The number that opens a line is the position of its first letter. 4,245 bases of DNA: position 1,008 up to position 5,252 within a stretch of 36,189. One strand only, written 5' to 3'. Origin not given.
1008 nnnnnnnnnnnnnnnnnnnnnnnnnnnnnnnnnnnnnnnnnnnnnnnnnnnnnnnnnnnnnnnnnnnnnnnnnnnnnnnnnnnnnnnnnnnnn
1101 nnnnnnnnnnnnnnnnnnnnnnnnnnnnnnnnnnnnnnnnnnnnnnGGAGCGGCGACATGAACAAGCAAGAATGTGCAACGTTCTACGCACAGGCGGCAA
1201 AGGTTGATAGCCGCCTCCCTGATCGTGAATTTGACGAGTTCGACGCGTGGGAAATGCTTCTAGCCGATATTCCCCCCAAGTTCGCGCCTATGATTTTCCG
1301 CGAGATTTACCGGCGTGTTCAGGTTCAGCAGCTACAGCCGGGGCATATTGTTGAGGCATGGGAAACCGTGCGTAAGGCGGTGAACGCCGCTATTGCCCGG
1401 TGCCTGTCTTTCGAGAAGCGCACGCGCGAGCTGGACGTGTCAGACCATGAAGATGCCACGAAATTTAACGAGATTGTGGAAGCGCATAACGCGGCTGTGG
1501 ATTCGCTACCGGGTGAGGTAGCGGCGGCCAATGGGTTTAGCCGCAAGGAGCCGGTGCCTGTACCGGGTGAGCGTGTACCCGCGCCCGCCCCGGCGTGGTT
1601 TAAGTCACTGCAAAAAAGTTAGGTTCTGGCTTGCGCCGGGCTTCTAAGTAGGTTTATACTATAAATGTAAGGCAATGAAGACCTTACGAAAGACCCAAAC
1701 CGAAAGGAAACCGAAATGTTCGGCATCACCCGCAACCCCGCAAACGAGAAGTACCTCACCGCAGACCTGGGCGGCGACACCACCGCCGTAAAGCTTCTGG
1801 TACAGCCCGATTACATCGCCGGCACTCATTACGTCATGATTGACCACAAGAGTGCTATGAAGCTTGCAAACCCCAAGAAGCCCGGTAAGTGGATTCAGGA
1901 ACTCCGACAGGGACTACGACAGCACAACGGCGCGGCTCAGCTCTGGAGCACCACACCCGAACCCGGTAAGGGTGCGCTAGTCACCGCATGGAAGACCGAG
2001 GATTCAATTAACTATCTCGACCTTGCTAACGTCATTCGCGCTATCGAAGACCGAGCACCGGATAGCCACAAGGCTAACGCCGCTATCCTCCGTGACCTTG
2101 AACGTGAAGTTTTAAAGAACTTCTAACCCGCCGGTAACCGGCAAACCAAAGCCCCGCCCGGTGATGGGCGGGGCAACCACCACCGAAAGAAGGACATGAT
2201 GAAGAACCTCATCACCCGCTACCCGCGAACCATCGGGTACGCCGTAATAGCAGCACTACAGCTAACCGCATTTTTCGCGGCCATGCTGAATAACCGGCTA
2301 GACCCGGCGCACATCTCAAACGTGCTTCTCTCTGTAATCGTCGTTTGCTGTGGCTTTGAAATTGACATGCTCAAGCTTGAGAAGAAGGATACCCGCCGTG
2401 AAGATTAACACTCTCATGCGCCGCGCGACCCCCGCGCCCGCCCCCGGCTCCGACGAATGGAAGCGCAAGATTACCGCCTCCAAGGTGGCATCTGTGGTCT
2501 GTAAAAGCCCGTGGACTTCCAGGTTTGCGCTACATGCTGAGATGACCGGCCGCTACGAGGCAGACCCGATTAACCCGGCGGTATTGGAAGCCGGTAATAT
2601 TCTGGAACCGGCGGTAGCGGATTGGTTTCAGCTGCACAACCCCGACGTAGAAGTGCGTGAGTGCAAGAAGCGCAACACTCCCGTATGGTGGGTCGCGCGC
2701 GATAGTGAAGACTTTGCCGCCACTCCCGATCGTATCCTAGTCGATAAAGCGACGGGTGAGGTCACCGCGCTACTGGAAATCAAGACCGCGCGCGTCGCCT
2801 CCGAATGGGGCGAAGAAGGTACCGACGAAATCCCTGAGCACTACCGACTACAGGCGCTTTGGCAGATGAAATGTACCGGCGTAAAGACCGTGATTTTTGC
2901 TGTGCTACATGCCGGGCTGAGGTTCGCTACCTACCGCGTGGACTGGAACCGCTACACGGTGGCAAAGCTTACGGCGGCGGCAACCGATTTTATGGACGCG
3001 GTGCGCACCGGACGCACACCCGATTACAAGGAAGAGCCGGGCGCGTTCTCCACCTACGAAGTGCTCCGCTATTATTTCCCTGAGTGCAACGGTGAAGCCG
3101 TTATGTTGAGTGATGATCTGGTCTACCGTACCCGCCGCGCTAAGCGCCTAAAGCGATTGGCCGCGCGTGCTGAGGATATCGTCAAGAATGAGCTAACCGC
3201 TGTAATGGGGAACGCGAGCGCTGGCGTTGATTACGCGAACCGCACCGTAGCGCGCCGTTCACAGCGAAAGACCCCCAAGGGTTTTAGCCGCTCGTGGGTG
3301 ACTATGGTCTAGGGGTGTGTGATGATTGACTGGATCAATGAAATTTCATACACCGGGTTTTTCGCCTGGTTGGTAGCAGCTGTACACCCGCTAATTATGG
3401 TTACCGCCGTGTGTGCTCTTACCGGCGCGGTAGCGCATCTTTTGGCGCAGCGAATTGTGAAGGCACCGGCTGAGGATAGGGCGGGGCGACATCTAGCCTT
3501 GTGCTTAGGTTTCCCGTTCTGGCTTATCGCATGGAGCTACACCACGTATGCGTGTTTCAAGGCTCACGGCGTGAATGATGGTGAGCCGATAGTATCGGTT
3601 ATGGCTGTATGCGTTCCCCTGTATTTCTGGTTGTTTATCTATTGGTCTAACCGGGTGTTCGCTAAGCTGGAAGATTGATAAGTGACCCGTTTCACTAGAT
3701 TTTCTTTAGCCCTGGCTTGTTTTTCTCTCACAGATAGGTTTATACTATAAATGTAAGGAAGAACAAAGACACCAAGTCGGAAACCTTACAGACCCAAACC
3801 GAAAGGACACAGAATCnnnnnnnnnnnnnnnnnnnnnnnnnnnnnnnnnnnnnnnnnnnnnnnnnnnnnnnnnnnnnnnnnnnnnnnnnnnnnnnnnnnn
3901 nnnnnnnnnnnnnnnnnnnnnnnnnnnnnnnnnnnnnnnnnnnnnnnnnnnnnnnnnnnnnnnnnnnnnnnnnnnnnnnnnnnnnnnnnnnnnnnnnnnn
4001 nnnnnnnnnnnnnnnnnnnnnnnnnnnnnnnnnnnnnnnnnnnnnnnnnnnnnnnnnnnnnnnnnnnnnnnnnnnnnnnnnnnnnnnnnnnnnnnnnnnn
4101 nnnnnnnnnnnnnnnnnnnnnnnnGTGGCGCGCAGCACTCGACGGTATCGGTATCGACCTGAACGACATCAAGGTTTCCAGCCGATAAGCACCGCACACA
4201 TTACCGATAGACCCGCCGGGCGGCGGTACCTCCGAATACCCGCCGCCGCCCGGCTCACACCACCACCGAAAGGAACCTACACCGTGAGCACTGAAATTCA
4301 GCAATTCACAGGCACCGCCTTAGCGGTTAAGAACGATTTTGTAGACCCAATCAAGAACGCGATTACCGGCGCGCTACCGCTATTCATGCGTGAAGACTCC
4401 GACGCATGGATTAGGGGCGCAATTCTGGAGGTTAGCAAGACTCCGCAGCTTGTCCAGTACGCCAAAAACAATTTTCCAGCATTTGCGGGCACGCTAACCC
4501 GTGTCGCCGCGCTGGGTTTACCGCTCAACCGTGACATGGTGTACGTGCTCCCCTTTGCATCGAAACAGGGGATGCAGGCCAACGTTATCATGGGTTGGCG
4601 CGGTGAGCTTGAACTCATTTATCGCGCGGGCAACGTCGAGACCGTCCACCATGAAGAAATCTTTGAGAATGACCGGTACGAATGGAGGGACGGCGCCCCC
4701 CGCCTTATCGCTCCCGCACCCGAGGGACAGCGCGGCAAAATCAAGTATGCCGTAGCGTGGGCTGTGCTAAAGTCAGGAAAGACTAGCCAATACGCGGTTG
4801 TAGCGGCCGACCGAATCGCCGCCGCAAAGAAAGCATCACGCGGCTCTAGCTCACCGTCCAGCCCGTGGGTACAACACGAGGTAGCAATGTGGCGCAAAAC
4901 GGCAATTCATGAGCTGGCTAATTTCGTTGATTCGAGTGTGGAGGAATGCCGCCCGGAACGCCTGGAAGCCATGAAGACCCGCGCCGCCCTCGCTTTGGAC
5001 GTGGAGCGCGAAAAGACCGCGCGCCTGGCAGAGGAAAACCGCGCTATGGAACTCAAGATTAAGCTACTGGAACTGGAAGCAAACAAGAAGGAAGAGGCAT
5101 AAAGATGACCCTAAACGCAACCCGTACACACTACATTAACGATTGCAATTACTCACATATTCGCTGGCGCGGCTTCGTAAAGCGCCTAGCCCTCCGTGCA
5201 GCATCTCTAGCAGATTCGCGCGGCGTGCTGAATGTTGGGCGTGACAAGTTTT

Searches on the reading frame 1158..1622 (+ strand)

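Call 10: search_protein_families(library=pfam, proteins=[window:1158-1622:+], max_evalue=0.01)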
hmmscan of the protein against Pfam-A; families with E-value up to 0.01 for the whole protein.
window:1158-1622:+ (154 aa): 0 families

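Call 11: search_protein_families(library=phrogs, proteins=[window:1158-1622:+], max_evalue=0.001)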
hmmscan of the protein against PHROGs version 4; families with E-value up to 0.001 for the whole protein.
window:1158-1622:+ (154 aa): 2 families
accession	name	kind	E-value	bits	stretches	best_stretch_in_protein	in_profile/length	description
phrog_8924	-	unknown function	9.1e-09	36.8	1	1-126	1-124/223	-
phrog_6055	-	unknown function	8.8e-05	23.7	1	1-74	6-81/180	-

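Call 49: search_protein_families(library=ncbifam, proteins=[window:1158-1622:+], max_evalue=0.1)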
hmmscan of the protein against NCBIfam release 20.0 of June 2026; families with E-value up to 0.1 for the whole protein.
window:1158-1622:+ (154 aa): 0 families

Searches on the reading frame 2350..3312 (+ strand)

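Call 10: search_protein_families(library=pfam, proteins=[window:2350-3312:+], max_evalue=0.01)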
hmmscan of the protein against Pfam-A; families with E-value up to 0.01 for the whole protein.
window:2350-3312:+ (320 aa): 1 family
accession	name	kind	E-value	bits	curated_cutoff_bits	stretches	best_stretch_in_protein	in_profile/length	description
PF09588.16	YqaJ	-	3.6e-17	63.4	22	1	39-178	8-149/150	YqaJ-like viral recombinase domain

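Call 11: search_protein_families(library=phrogs, proteins=[window:2350-3312:+], max_evalue=0.001)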
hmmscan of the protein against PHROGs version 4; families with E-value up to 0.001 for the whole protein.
window:2350-3312:+ (320 aa): 2 families
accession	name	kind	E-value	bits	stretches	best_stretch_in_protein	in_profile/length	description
phrog_434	-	DNA, RNA and nucleotide metabolism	1.8e-57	196.3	1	15-307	37-328/372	RecE-like recombination exonuclease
phrog_149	-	DNA, RNA and nucleotide metabolism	1.1e-07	31.7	1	34-220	601-795/1242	exonuclease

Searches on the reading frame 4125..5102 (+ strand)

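Call 10: search_protein_families(library=pfam, proteins=[window:4125-5102:+], max_evalue=0.01)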
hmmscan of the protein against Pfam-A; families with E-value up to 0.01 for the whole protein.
window:4125-5102:+ (325 aa): 1 family
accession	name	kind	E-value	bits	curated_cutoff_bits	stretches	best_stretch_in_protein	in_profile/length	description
PF03837.19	RecT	-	6.3e-21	75.3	24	1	95-273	3-179/198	RecT family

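Call 11: search_protein_families(library=phrogs, proteins=[window:4125-5102:+], max_evalue=0.001)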
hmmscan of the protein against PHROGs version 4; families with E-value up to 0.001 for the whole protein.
window:4125-5102:+ (325 aa): 1 family
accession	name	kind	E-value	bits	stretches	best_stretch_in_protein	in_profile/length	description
phrog_148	-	DNA, RNA and nucleotide metabolism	8.7e-37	128.6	1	60-273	21-228/387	RecT-like ssDNA annealing protein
